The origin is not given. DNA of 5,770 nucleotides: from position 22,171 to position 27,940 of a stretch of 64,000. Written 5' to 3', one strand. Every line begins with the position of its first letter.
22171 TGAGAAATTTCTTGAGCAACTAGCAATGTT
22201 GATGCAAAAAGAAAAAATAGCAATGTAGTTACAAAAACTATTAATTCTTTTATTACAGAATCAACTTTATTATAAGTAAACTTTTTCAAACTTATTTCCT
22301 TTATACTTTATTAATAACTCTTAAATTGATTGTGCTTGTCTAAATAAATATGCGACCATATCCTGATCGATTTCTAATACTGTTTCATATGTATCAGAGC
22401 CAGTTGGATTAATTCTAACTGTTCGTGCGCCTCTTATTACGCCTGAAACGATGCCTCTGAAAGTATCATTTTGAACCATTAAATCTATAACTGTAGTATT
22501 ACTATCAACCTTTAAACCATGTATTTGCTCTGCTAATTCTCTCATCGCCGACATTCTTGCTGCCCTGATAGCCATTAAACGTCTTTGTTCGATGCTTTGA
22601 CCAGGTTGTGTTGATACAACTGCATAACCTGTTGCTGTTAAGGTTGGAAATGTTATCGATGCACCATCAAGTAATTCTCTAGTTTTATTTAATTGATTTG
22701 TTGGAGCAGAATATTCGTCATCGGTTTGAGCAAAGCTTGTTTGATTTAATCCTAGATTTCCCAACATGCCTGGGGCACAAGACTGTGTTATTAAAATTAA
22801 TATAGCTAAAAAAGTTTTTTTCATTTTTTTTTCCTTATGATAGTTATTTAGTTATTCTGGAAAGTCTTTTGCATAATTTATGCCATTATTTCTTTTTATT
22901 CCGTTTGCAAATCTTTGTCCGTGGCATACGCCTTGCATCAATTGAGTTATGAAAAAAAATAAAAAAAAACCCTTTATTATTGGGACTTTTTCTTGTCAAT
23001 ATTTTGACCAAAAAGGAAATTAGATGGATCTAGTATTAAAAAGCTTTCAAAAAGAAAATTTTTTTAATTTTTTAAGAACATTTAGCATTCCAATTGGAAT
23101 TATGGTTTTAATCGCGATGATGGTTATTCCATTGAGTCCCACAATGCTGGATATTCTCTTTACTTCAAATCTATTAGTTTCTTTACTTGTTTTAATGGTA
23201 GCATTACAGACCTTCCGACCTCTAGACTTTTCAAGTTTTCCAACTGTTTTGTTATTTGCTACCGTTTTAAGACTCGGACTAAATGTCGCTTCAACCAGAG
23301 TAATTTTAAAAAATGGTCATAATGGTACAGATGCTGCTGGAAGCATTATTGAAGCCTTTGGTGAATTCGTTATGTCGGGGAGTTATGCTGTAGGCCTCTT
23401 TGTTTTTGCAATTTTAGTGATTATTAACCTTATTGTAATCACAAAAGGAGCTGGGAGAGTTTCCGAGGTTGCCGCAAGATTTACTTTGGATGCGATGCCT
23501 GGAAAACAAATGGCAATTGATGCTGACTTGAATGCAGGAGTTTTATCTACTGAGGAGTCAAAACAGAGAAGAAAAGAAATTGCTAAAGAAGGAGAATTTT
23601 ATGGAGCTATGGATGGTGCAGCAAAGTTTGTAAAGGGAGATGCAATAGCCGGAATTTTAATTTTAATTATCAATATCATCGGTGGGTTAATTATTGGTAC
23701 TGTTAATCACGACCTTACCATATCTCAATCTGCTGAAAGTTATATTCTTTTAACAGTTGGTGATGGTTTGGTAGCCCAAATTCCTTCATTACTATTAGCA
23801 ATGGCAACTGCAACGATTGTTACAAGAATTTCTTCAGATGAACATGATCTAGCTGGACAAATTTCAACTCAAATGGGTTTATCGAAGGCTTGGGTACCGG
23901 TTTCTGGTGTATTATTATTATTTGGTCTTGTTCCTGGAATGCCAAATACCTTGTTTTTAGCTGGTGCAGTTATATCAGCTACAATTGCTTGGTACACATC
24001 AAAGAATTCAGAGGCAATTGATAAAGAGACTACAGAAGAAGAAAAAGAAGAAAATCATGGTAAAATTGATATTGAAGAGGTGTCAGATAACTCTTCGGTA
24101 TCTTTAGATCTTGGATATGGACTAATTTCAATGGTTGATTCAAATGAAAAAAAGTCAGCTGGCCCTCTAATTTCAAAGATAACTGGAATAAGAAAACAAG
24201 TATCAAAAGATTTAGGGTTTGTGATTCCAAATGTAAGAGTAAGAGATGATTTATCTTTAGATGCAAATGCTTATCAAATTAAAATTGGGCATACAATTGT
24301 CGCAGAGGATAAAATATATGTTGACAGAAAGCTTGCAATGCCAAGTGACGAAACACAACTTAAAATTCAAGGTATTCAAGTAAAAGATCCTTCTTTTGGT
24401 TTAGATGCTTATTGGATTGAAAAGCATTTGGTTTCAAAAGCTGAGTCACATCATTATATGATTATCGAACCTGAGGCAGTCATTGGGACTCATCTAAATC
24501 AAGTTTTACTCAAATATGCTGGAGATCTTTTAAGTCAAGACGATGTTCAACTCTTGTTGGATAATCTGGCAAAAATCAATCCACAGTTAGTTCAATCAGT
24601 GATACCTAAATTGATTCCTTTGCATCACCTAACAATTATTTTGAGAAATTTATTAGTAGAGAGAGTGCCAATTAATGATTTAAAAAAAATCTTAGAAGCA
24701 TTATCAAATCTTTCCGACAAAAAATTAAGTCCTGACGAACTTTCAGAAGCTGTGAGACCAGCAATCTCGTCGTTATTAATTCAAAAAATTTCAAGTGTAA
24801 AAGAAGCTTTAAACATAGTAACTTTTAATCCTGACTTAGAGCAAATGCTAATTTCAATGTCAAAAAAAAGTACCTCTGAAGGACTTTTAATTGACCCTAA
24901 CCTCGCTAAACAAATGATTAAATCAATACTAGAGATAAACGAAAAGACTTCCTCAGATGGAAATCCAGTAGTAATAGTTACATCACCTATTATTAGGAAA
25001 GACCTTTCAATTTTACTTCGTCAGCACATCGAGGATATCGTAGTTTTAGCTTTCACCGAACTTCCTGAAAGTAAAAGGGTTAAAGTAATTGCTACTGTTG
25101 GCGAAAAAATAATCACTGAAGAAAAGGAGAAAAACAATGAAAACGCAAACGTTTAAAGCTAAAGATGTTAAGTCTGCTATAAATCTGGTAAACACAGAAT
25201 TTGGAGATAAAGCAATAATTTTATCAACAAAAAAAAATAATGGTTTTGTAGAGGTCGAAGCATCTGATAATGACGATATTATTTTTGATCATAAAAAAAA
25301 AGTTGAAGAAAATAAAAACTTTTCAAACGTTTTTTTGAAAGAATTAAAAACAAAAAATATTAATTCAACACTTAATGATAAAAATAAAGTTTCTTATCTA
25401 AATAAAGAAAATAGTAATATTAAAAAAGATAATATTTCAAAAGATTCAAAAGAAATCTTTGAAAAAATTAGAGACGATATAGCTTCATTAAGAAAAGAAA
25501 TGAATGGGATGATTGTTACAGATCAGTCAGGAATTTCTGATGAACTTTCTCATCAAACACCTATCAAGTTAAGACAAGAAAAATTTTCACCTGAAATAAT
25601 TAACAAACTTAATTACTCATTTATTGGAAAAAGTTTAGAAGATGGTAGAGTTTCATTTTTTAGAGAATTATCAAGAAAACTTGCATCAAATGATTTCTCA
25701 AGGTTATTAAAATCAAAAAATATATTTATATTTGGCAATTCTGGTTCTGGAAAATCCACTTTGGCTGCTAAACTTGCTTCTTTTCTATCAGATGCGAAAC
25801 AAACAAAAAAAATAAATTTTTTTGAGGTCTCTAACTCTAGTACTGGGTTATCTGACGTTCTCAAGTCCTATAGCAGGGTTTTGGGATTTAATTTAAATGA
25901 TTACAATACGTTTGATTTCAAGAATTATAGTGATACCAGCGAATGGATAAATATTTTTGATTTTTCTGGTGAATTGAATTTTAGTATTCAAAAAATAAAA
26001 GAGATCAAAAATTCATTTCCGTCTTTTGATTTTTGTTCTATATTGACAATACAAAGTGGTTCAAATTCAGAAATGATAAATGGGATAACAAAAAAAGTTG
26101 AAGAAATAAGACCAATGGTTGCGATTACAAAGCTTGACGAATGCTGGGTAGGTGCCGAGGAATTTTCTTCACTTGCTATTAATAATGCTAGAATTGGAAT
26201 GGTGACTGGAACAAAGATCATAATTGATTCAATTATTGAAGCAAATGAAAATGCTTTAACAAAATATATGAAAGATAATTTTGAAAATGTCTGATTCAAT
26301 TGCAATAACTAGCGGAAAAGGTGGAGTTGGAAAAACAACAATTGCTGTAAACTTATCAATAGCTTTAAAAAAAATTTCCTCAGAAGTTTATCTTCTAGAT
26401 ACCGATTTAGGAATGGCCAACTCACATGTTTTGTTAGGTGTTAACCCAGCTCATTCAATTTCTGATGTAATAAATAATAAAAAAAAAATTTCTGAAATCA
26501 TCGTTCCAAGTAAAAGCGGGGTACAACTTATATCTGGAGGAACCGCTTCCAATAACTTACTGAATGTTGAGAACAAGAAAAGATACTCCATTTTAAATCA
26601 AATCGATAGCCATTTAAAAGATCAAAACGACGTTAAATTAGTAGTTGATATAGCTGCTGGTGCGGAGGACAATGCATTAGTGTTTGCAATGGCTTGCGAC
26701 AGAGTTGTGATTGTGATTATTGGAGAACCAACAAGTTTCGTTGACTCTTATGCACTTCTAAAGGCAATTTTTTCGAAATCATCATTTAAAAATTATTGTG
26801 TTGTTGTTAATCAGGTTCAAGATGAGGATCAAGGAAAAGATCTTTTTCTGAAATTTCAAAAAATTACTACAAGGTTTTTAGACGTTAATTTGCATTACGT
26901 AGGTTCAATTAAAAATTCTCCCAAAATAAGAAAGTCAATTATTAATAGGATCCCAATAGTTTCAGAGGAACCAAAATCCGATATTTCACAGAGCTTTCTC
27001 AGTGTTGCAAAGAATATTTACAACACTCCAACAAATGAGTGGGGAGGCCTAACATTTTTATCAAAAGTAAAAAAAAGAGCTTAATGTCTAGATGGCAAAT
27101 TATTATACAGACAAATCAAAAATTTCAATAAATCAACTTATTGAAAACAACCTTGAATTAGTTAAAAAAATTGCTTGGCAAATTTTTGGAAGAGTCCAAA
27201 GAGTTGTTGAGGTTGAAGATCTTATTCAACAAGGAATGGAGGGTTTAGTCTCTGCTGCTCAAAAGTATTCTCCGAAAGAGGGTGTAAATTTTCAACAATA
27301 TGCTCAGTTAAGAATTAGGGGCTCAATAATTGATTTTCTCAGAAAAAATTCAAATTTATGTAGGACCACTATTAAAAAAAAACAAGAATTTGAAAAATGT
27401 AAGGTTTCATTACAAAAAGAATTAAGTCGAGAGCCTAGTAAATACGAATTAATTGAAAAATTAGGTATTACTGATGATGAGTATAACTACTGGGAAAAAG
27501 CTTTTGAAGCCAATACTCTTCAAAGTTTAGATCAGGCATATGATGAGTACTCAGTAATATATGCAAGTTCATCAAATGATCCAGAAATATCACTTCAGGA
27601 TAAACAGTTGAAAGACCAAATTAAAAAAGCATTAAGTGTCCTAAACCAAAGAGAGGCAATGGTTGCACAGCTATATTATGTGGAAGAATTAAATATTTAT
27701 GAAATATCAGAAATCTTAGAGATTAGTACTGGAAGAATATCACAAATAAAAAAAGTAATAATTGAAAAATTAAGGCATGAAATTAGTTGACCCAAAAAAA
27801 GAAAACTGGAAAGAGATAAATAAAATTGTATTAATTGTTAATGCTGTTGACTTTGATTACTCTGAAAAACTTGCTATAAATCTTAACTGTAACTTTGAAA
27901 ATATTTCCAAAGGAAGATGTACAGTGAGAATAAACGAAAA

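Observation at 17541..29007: Four near-identical sigma-54 promoter motifs placed upstream of every flagellar operon start in the window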

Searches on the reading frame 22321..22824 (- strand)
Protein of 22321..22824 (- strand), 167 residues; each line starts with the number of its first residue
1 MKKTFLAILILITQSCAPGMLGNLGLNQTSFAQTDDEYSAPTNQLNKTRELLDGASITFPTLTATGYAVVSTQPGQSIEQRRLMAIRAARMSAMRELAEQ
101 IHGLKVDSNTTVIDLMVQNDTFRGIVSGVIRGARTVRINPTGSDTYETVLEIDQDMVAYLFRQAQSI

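Call 10: search_protein_families(library=ncbifam, proteins=[window:22321-22824:-], max_evalue=0.001)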
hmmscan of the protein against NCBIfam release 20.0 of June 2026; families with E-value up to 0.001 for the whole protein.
window:22321-22824:- (167 aa): 0 families

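Call 14: search_protein_families(library=pfam, proteins=[window:22321-22824:-], max_evalue=0.01)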
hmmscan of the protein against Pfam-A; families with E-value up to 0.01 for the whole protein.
window:22321-22824:- (167 aa): 1 family
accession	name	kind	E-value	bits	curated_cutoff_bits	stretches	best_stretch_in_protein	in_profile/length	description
PF02169.21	LPP20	-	3.7e-08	34.1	25.9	1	79-153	11-97/97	LPP20 lipoprotein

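Call 28: find_related_loci(query=A1, collection=metagenome_contigs, flank=10000)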
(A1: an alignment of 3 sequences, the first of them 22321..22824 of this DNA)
Query A1 (167 aa) in metagenome_contigs; peptide patterns used: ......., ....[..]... (x = any residue, [..] = any of these).
600 stretches matched a pattern (row limit reached: there are more); 359 encode a relative of the query (tblastn E <= 1e-3); the best 80 are kept; 80 distinct loci.
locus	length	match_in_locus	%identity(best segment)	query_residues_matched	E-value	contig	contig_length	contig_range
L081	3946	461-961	98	1-167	9e-110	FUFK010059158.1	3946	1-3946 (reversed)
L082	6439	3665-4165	97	1-167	7e-108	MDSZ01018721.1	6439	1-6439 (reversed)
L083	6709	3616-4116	95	1-167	7e-106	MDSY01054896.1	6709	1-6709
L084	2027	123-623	92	1-167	1e-108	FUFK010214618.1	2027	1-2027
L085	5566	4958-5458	90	1-167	2e-102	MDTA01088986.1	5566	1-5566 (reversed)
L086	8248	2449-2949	89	1-167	7e-101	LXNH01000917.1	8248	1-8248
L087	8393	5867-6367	89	1-167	7e-101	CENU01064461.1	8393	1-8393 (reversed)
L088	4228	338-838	86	1-167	2e-94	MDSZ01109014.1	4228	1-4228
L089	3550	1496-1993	86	1-167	2e-94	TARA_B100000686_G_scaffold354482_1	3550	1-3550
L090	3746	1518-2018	85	1-167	2e-92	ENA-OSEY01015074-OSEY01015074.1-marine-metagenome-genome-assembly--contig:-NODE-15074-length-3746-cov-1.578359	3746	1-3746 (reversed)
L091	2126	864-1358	82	1-167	2e-95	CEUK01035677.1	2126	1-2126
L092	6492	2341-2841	84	1-167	9e-91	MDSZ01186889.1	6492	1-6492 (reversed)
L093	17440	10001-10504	84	1-167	5e-90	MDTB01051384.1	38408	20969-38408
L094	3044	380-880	83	1-167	5e-91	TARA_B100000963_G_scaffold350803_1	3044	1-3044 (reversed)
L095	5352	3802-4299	82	1-167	4e-89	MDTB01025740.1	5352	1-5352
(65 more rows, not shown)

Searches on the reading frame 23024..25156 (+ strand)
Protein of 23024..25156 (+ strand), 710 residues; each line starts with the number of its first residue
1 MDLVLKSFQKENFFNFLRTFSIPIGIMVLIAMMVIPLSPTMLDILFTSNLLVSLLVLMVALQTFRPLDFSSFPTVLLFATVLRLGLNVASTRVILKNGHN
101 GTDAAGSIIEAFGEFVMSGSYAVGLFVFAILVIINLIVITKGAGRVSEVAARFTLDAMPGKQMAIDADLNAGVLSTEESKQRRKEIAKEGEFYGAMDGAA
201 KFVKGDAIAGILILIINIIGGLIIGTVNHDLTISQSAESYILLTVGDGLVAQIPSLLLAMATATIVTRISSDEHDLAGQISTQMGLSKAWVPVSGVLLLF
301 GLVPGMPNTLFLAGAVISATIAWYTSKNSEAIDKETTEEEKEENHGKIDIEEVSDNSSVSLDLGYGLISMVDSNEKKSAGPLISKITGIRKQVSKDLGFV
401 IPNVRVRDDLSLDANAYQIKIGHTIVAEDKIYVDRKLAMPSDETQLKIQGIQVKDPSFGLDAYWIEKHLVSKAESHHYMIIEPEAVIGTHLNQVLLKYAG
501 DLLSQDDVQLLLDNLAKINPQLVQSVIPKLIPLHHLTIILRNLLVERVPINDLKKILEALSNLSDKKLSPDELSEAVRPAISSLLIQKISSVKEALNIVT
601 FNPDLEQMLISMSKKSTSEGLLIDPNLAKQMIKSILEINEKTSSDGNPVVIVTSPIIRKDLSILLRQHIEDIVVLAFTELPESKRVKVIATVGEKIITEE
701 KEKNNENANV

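Call 10: search_protein_families(library=ncbifam, proteins=[window:23024-25156:+], max_evalue=0.001)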
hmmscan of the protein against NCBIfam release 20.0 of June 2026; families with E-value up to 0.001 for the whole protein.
window:23024-25156:+ (710 aa): 5 families
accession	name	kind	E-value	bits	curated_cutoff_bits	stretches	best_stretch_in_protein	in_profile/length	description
TIGR01398.1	FlhA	equivalog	9.9e-237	787.5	772.1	1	19-692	3-678/678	flagellar biosynthesis protein FlhA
TIGR01399.1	hrcV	equivalog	2.5e-167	558.3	692.25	1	26-692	11-677/677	type III secretion system export apparatus subunit SctV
NF011865.0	PRK15337.1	equivalog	7.3e-134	447.6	800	1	26-692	20-686/686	EscV/YscV/HrcV family type III secretion system export apparatus protein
NF009363.0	PRK12720.1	equivalog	1.2e-131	440.4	993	1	26-703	25-680/683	EscV/YscV/HrcV family type III secretion system export apparatus protein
NF004571.0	PRK05910.1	equivalog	8.7e-77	258.9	670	2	19-355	12-332/584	type III secretion system protein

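Call 15: find_related_loci(query=window:23024-25156:+, collection=genome_contigs, flank=10000)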
Query window:23024-25156:+ (710 aa) in genome_contigs; peptide patterns used: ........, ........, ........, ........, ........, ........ (x = any residue, [..] = any of these).
600 stretches matched a pattern (row limit reached: there are more); 599 encode a relative of the query (tblastn E <= 1e-3); the best 80 are kept; 80 distinct loci.
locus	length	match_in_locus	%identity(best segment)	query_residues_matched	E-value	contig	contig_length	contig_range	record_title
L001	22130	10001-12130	98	1-710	0e+0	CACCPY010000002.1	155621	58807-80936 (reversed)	uncultured Alphaproteobacteria bacterium isolate AG-901-J22 genome assembly, contig: AG-901-J22_NODE_2, whole genome sho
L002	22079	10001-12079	59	1-692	0e+0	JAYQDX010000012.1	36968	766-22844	MAG: Rhodobiaceae bacterium isolate 139583_S184_metabat_bins_2.tsv.102 NODE_771_length_36968_cov_10.139328, whole genome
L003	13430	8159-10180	49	22-693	0e+0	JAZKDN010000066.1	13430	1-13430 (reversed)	MAG: Pseudomonadota bacterium isolate DC_HB_01_SPN181219-bin053 DCHB01SPN_B053_0_000000000066, whole genome shotgun sequ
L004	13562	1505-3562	47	21-707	0e+0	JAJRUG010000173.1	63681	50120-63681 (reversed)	MAG: Gammaproteobacteria bacterium isolate Dive96_bin10.163 k141_5088556, whole genome shotgun sequence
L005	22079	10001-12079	45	5-707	0e+0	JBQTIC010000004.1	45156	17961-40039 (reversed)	MAG: Chromatiales bacterium isolate SAR263 c_000000016193, whole genome shotgun sequence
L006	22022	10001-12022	45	23-694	0e+0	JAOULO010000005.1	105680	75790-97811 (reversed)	MAG: Gammaproteobacteria bacterium isolate 8_1_Jan_SF_Bin82 8_1_Jan_SF_Bin82_scaffold_70_c1, whole genome shotgun sequen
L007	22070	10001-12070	44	16-694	0e+0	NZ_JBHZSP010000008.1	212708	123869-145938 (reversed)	Marinomonas posidonica strain HQB-55 NODE_8_length_212708_cov_131.928256, whole genome shotgun sequence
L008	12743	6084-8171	45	7-696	0e+0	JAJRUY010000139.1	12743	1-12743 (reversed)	MAG: Gammaproteobacteria bacterium isolate Dive96_bin10.251 k141_1975698, whole genome shotgun sequence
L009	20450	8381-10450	44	8-694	0e+0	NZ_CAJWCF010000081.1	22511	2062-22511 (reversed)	MAG: uncultured Paraglaciecola sp. isolate SRR5469033_bin.16_MetaBAT_v2.12.1_MAG, whole genome shotgun sequence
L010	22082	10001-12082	43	5-693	0e+0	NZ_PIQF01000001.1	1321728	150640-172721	Idiomarina seosinensis strain CL-SP19 contig1, whole genome shotgun sequence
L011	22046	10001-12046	44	21-694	0e+0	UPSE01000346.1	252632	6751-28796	Pseudomonas sp. 286 isolate p9.H9 genome assembly, contig: 346, whole genome shotgun sequence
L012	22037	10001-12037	44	23-705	0e+0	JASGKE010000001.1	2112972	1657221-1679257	MAG: Pseudoxanthomonas sp. isolate 5N541 JMF-2111-06-0005.ont.bin.541_0, whole genome shotgun sequence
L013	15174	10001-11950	47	46-693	0e+0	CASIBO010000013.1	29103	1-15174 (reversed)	MAG: uncultured Pseudomonadales bacterium isolate FRAM_WSC20_S10_BML_bin_50_1 genome assembly, contig: FRAM_WSC20_S10_BM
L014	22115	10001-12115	42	8-709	0e+0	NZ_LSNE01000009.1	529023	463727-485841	Paraglaciecola hydrolytica strain S66 Contig18, whole genome shotgun sequence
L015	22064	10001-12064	43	11-694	0e+0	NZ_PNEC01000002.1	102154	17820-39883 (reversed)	Pseudoalteromonas phenolica strain S1093 S1093_S13_L001_R1_001__paired__contig_2, whole genome shotgun sequence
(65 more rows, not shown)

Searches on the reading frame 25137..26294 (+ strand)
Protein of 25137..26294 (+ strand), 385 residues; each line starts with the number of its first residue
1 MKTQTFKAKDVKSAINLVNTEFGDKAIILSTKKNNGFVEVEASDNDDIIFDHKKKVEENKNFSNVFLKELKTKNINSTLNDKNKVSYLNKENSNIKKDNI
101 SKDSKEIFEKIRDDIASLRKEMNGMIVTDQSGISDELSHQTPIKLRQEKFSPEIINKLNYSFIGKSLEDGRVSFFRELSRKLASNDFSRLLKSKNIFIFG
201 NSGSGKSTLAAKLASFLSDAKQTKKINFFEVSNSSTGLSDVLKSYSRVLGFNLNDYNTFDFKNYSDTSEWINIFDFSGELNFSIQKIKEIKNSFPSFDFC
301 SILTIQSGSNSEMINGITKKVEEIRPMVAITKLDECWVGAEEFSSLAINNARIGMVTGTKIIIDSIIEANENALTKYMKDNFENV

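Call 10: search_protein_families(library=ncbifam, proteins=[window:25137-26294:+], max_evalue=0.001)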
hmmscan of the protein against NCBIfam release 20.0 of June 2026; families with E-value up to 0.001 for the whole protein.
window:25137-26294:+ (385 aa): 3 families
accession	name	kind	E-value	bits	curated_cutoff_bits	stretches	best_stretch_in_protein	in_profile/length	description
TIGR03499.1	FlhF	equivalog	2.4e-21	77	174.15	1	1-254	1-259/286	flagellar biosynthesis GTPase FlhF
NF011310.0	PRK14721.1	equivalog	1.5e-08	34.3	725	1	1-252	1-250/423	flagellar biosynthesis regulator FlhF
NF009367.0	PRK12724.1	equivalog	6.5e-06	25.3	718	1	192-336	222-372/433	flagellar biosynthesis regulator FlhF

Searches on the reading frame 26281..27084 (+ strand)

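Call 10: search_protein_families(library=ncbifam, proteins=[window:26281-27084:+], max_evalue=0.001)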
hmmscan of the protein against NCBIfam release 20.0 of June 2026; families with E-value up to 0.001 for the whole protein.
window:26281-27084:+ (267 aa): 24 families
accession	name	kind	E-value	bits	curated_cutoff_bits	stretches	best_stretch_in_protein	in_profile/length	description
TIGR01969.1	minD_arch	subfamily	1.9e-35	122.2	201.75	1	6-249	2-233/251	cell division ATPase MinD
TIGR01968.1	minD_bact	equivalog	2.5e-24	86.1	212.9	1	7-247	4-237/261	septum site-determining protein MinD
TIGR03371.1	cellulose_yhjQ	equivalog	9.9e-15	54.7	157.85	1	6-244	3-239/246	cellulose biosynthesis protein BcsQ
NF041546.1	ParA_partition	equivalog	8e-14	51.7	180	1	7-43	2-38/203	ParA family partition ATPase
TIGR03018.1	pepcterm_TyrKin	hypoth_equivalog_domain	5.4e-11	42.2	230.65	1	3-155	34-188/207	XrtA-associated tyrosine autokinase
NF041136.1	MrpORP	equivalog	7.3e-11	41.9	450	1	3-249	4-251/365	iron-sulfur cluster carrier protein MrpORP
NF008669.0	PRK11670.1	equivalog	1.4e-10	40.7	348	1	5-177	108-277/369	iron-sulfur cluster carrier protein ApbC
NF008079.0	PRK10818.1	equivalog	7.9e-10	38.5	508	1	4-168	2-165/270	septum site-determining protein MinD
NF033200.1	F430_CfbC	exception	1.7e-09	37.4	402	1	7-249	3-241/260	Ni-sirohydrochlorin a,c-diamide reductive cyclase ATP-dependent reductase subunit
TIGR03029.1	EpsG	equivalog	1.6e-08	34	313.8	1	6-166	105-262/274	chain length determinant protein tyrosine kinase EpsG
TIGR01007.1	eps_fam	subfamily_domain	2.2e-08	33.9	108.05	1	5-182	18-193/204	polysaccharide biosynthesis tyrosine autokinase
TIGR01287.1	nifH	equivalog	2.6e-08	33.5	394.35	1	11-249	6-247/275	nitrogenase iron protein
TIGR00345.1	GET3_arsA_TRC40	subfamily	3.2e-07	30.2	135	1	11-67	3-46/299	TRC40/GET3/ArsA family transport-energizing ATPase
NF009701.0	PRK13230.1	subfamily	6e-07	28.7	350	0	201-249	212-260/291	nitrogenase reductase-like protein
NF008568.0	PRK11519.1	equivalog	8.8e-07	27.5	1068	1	8-94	530-617/720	tyrosine-protein kinase Wzc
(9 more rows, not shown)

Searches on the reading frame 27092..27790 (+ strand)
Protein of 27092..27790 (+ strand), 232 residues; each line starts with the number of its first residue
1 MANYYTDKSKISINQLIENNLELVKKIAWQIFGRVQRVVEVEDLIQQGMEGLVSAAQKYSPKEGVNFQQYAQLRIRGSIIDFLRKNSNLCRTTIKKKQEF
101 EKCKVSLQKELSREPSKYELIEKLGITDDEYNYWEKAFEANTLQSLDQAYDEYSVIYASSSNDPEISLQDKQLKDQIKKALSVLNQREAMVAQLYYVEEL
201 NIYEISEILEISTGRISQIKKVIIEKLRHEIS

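Call 10: search_protein_families(library=ncbifam, proteins=[window:27092-27790:+], max_evalue=0.001)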
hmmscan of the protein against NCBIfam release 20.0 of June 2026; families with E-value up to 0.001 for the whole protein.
window:27092-27790:+ (232 aa): 72 families (the best 25 are shown)
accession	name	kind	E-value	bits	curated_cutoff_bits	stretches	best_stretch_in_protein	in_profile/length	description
TIGR02479.1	FliA_WhiG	subfamily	6e-59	199.5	189.6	1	16-231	1-223/224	FliA/WhiG family RNA polymerase sigma factor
NF005413.0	PRK06986.1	subfamily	7.3e-55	186.4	201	1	2-231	4-236/241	RNA polymerase sigma factor FliA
NF005809.0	PRK07670.1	equivalog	2.9e-38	131.8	326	1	5-231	17-250/255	FliA/WhiG family RNA polymerase sigma factor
NF004935.0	PRK06288.1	equivalog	6.1e-37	127.7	343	1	4-231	26-262/270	RNA polymerase sigma factor WhiG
TIGR02937.1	sigma70-ECF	superfamily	4.2e-33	114.3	42.9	1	13-230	3-164/165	sigma-70 family RNA polymerase sigma factor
NF009091.0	PRK12427.1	equivalog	4.5e-32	111.6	339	1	16-229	20-229/233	FliA/WhiG family RNA polymerase sigma factor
TIGR02980.1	SigBFG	subfamily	1.1e-28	100.4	234.35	1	14-231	6-226/227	SigB/SigF/SigG family RNA polymerase sigma factor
NF004572.0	PRK05911.1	equivalog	1.6e-28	99.8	378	1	5-232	16-254/257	RNA polymerase sigma factor sigma-28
NF005644.0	PRK07408.1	subfamily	9.1e-26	91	261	1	4-228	20-250/258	RNA polymerase sigma factor SigF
TIGR02997.1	Sig70-cyanoRpoD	subfamily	5.8e-22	78.3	384.5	1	10-228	73-298/298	RNA polymerase sigma factor, RpoD/SigA family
TIGR02885.1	spore_sigF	equivalog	2.3e-20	73.4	321.45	1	8-230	8-230/231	RNA polymerase sporulation sigma factor SigF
TIGR02394.1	rpoS_proteo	equivalog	1.5e-19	70.6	378.7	1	14-230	49-273/285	RNA polymerase sigma factor RpoS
TIGR02393.1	RpoD_Cterm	equivalog_domain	2.1e-19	70.1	354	1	13-230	2-227/238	RNA polymerase sigma factor RpoD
NF041931.2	MzaA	equivalog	2.4e-19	69.6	800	1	10-230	474-704/726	MZA anti-phage system associated sigma-70 family RNA polymerase sigma factor MzaA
NF004052.0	PRK05572.1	subfamily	2.1e-17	63.5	311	1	10-231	31-250/252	SigF/SigG family RNA polymerase sporulation sigma factor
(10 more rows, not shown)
